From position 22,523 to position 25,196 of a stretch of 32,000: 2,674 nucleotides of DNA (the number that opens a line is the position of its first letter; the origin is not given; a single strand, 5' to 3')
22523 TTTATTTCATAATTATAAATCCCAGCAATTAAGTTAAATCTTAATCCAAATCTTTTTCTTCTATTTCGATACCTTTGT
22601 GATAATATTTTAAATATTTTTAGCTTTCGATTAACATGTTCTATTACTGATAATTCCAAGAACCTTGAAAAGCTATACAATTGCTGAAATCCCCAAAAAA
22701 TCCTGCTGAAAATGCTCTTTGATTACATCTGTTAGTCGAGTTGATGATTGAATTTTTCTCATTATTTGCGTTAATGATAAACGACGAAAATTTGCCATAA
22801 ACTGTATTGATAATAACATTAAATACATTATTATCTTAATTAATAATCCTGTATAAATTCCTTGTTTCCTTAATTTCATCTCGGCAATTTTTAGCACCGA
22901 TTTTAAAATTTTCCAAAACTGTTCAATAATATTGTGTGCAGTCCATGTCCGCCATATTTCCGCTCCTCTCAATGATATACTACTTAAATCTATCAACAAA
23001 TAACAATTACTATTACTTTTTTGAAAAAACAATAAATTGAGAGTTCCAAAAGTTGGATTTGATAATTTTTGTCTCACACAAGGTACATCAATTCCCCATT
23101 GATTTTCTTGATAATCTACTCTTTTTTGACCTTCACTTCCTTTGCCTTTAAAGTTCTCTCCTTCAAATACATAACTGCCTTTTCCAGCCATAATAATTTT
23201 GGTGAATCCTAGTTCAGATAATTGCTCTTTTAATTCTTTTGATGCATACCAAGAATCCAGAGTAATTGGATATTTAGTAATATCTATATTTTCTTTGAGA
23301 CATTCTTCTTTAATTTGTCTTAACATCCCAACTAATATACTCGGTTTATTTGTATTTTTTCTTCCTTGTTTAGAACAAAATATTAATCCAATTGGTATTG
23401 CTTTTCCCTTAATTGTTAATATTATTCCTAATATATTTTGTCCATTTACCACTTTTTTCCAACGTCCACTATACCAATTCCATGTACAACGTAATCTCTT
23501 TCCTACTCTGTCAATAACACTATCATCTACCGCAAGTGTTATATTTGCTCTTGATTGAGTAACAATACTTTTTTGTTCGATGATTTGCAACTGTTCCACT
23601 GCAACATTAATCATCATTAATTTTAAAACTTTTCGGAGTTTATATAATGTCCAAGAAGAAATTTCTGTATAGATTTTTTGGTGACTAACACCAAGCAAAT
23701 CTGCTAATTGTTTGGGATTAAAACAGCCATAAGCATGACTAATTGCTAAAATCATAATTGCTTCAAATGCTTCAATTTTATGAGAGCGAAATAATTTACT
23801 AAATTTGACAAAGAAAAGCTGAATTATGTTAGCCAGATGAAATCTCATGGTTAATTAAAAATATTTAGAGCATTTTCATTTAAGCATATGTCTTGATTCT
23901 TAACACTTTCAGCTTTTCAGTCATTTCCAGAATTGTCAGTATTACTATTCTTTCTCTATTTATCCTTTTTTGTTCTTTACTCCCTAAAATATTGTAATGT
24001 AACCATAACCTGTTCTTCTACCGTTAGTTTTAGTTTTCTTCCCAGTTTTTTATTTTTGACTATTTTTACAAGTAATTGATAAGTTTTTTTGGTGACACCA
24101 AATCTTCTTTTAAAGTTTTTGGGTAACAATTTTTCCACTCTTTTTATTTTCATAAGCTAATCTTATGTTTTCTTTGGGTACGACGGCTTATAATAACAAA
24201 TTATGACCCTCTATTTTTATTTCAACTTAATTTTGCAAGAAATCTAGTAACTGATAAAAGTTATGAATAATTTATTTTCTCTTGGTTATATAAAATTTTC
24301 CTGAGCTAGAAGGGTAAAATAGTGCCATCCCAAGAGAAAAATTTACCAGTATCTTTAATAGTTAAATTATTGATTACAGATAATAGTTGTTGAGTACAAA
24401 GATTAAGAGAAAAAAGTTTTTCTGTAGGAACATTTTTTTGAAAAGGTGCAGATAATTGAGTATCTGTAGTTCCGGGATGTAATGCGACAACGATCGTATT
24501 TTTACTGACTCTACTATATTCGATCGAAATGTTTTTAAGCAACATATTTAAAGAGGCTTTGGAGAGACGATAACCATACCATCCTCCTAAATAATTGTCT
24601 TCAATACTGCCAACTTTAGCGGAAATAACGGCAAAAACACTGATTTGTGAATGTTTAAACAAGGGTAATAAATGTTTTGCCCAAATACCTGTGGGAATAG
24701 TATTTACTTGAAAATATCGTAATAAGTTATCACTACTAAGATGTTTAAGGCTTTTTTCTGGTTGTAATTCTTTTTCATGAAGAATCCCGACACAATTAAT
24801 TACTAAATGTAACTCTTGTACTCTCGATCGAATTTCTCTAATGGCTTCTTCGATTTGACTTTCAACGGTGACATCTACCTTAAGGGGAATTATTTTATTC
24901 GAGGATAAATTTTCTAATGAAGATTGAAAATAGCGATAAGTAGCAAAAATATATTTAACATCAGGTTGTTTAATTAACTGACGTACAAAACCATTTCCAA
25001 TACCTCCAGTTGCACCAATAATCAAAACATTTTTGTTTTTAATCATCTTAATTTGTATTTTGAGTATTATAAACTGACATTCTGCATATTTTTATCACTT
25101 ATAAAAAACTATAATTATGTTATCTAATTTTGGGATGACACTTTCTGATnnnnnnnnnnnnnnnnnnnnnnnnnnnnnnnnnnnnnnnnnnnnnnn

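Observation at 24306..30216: An AT-rich signalling island combines an ethylene-receptor-like kinase, phosphorelay proteins, a cytochrome b-like protein and an SDR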

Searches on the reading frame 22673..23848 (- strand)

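Call 3: search_protein_families(library=pfam, proteins=[window:22673-23848:-], max_evalue=0.01)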
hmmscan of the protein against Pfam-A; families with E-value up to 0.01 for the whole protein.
window:22673-23848:- (391 aa): 3 families
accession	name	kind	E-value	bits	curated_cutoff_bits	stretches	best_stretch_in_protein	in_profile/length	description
PF13546.12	DDE_5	-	0.0018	18.4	27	0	94-221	70-208/272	DDE superfamily endonuclease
PF07022.19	Phage_CI_repr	-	0.004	17.9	22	1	37-61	7-31/65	Bacteriophage CI repressor helix-turn-helix domain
PF01609.27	DDE_Tnp_1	-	0.0064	16.7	23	0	175-343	68-199/200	Transposase DDE domain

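Call 4: search_protein_families(library=ncbifam, proteins=[window:22673-23848:-], max_evalue=0.01)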
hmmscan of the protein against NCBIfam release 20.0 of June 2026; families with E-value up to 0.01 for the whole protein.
window:22673-23848:- (391 aa): 5 families
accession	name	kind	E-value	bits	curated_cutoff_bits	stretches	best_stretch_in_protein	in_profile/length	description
NF049921.1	transpos_IS701_2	equivalog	6.2e-13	48.8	250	1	95-332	54-273/318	IS701 family transposase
NF049925.1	transpos_IS4_4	equivalog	1.3e-09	37.4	250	1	166-346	190-368/449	IS4 family transposase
NF049999.1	transpos_IS701_3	equivalog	1.1e-08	34.4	170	1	15-215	12-202/412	IS701 family transposase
NF033540.2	transpos_IS701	equivalog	5.1e-07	29.3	150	1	100-247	80-234/363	IS701 family transposase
NF047871.1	vicin_ArsD_rel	equivalog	0.005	16.7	90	0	176-218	45-88/124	ArsD-related vicinal cysteine protein VcpD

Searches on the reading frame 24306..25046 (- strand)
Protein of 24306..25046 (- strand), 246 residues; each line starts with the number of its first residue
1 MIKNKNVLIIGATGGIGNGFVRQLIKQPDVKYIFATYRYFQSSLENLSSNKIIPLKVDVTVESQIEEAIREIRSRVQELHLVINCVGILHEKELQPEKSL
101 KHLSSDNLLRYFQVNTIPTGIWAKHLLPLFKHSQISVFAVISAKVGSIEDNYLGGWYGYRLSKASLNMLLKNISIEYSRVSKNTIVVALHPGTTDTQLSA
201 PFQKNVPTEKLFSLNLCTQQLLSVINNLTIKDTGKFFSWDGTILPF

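Call 3: search_protein_families(library=pfam, proteins=[window:24306-25046:-], max_evalue=0.01)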
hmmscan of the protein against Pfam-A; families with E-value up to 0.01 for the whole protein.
window:24306-25046:- (246 aa): 7 families
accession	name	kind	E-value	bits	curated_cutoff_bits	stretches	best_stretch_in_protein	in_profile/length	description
PF00106.31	adh_short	-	2.7e-21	76.4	26.6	1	5-204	1-192/195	short chain dehydrogenase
PF13561.12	adh_short_C2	-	1.3e-14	54.8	27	1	12-206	2-188/236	Enoyl-(Acyl carrier protein) reductase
PF08659.16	KR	-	1.4e-06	28.8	22.6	1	7-95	3-98/180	KR domain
PF01073.25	3Beta_HSD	-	0.00025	20.6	22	1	8-75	1-70/280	3-beta hydroxysteroid dehydrogenase/isomerase family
PF03435.24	Sacchrp_dh_NADP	-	0.00076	20.3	25.1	1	7-87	1-77/129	Saccharopine dehydrogenase NADP binding domain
PF01370.27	Epimerase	-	0.0023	17.8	20.9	1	7-90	1-78/240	NAD dependent epimerase/dehydratase family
PF05368.20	NmrA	-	0.0048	17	27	1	4-70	2-68/298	NmrA-like family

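Call 4: search_protein_families(library=ncbifam, proteins=[window:24306-25046:-], max_evalue=0.01)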
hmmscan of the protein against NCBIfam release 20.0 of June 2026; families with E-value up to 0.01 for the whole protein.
window:24306-25046:- (246 aa): 145 families (the best 25 are shown)
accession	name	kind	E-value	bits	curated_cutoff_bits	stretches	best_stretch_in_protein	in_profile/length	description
NF006532.0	PRK09009.1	equivalog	6.2e-82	274.7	330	1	5-245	1-234/235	SDR family oxidoreductase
NF049951.1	HglthnlMButDhIsoH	equivalog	1.1e-28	100.2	350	1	6-245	3-225/226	1-hydroxy-2-glutathionyl-2-methyl-3-butene dehydrogenase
NF005403.0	PRK06953.1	equivalog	6.1e-21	74.9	254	1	5-244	2-220/222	SDR family oxidoreductase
NF006118.0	PRK08264.1-4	subfamily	2.2e-20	73.2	279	1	2-203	3-190/244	SDR family oxidoreductase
NF006035.0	PRK08177.1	equivalog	1.1e-19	70.9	251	1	3-198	3-187/228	SDR family oxidoreductase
NF005559.1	PRK07231.1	subfamily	4e-16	59.3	215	1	2-206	2-198/249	glucose 1-dehydrogenase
NF006120.0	PRK08264.1-6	subfamily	9.3e-16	58.1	274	1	2-200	5-190/246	SDR family oxidoreductase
NF005381.0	PRK06924.1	equivalog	2e-15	57.1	258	1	5-200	2-195/251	(S)-benzoin forming benzil reductase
NF006074.0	PRK08220.1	equivalog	8e-15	55.1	312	1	2-200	6-186/251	2,3-dihydro-2,3-dihydroxybenzoate dehydrogenase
TIGR04316.1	dhbA_paeA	equivalog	1.4e-14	54.3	300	1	7-201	1-187/250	2,3-dihydro-2,3-dihydroxybenzoate dehydrogenase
NF009468.0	PRK12826.1-4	equivalog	9.9e-14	51.6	318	1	2-197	5-193/256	SDR family oxidoreductase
NF004826.0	PRK06182.1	subfamily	9.7e-13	48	305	1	3-200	3-186/274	oxidoreductase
NF006119.0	PRK08264.1-5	subfamily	1.1e-12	47.9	249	1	1-203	3-183/233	SDR family oxidoreductase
NF006565.0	PRK09072.1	equivalog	3.5e-12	46.4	238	1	2-200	3-190/265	SDR family oxidoreductase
NF009466.0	PRK12826.1-2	subfamily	3.8e-12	46.2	222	1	3-205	2-198/248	3-oxoacyl-ACP reductase FabG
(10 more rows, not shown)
